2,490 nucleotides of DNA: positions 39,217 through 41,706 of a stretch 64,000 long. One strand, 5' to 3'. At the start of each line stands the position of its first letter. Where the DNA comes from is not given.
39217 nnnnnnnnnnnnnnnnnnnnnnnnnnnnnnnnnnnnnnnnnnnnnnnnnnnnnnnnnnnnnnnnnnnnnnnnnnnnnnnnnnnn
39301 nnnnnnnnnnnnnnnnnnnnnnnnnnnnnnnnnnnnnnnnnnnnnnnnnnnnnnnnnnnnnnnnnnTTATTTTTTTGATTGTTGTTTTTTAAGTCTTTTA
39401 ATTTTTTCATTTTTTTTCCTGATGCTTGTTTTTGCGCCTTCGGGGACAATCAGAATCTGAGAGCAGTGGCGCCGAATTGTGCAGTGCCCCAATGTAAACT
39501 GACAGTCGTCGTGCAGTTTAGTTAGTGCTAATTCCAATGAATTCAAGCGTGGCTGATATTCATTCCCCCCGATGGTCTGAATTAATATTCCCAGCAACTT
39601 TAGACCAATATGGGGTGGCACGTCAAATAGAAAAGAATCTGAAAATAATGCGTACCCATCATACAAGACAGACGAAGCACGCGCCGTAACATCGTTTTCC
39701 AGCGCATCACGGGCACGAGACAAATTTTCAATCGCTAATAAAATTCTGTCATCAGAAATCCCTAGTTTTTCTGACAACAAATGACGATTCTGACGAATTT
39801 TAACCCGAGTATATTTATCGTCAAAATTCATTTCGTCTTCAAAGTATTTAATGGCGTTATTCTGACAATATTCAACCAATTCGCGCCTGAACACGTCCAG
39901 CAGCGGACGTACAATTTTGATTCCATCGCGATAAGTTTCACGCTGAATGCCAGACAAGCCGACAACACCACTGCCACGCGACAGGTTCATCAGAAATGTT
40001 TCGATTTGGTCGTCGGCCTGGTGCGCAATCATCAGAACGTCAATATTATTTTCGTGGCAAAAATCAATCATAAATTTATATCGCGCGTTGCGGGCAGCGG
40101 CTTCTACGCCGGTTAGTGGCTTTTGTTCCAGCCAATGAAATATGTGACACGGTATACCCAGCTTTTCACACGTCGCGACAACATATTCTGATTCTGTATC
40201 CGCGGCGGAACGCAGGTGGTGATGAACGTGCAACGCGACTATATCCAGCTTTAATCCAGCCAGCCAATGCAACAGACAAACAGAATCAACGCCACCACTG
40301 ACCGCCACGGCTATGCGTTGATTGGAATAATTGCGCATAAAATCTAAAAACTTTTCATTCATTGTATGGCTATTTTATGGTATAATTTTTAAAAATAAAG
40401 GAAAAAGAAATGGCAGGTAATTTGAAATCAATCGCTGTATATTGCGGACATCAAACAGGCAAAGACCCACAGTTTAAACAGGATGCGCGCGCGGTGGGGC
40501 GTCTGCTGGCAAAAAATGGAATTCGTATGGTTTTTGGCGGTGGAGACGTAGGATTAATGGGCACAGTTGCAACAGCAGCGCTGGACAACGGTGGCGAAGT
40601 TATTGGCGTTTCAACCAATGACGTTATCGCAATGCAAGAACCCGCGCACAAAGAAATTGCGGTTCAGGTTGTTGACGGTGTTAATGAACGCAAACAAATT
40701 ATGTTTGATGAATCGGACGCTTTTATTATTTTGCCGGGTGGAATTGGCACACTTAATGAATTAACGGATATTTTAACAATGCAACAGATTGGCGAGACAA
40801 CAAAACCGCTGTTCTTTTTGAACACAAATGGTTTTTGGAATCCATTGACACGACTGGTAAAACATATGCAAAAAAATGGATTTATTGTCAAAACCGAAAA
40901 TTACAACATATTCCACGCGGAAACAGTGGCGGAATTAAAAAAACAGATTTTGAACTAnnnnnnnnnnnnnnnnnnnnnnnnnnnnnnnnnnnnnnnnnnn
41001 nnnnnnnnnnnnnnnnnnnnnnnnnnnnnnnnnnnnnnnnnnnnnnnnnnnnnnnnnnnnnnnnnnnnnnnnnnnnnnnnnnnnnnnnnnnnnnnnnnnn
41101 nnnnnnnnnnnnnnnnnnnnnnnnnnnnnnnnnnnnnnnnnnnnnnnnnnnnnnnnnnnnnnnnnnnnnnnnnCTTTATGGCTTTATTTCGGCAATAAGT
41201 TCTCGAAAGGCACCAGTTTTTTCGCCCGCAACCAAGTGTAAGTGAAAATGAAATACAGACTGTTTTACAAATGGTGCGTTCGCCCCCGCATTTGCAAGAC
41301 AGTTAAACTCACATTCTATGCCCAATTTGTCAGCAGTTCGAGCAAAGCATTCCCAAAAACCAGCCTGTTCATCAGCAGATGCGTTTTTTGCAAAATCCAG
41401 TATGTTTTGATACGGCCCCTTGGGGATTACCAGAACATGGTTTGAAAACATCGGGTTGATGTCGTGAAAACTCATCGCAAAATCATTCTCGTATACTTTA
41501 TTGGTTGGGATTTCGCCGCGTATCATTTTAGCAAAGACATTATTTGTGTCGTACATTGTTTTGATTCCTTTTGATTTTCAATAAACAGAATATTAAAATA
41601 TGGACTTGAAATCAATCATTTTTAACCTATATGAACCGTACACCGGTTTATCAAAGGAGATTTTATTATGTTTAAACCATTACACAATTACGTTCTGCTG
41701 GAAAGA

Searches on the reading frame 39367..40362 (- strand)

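Call 9: search_protein_families(library=pfam, proteins=[window:39367-40362:-], max_evalue=0.01)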
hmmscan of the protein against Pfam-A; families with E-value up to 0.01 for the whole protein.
window:39367-40362:- (331 aa): 4 families
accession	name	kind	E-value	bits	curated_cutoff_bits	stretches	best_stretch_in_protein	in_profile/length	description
PF01171.26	ATP_bind_3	-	1.1e-57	195.1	27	1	17-192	2-182/182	PP-loop family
PF03054.22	tRNA_Me_trans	-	0.00022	21.4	20.6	1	15-79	1-74/202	tRNA methyl transferase HUP domain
PF06508.19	QueC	-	0.00077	19.5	22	1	19-76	4-59/210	Queuosine biosynthesis protein QueC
PF04909.20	Amidohydro_2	-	0.0086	16.3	26.4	0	31-156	99-230/289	Amidohydrolase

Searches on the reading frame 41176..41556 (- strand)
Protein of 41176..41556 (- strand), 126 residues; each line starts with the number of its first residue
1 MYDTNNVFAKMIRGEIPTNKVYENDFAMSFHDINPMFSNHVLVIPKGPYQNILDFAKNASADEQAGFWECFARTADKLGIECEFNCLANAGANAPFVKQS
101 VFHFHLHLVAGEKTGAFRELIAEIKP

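Call 9: search_protein_families(library=pfam, proteins=[window:41176-41556:-], max_evalue=0.01)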
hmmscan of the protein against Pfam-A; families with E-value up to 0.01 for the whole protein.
window:41176-41556:- (126 aa): 2 families
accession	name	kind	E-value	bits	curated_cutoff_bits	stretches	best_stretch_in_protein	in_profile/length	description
PF01230.28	HIT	-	8.8e-16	58.8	21.5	1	13-113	1-97/98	HIT domain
PF11969.13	DcpS_C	-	2.9e-10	41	24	1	6-57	2-53/114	Scavenger mRNA decapping enzyme C-term binding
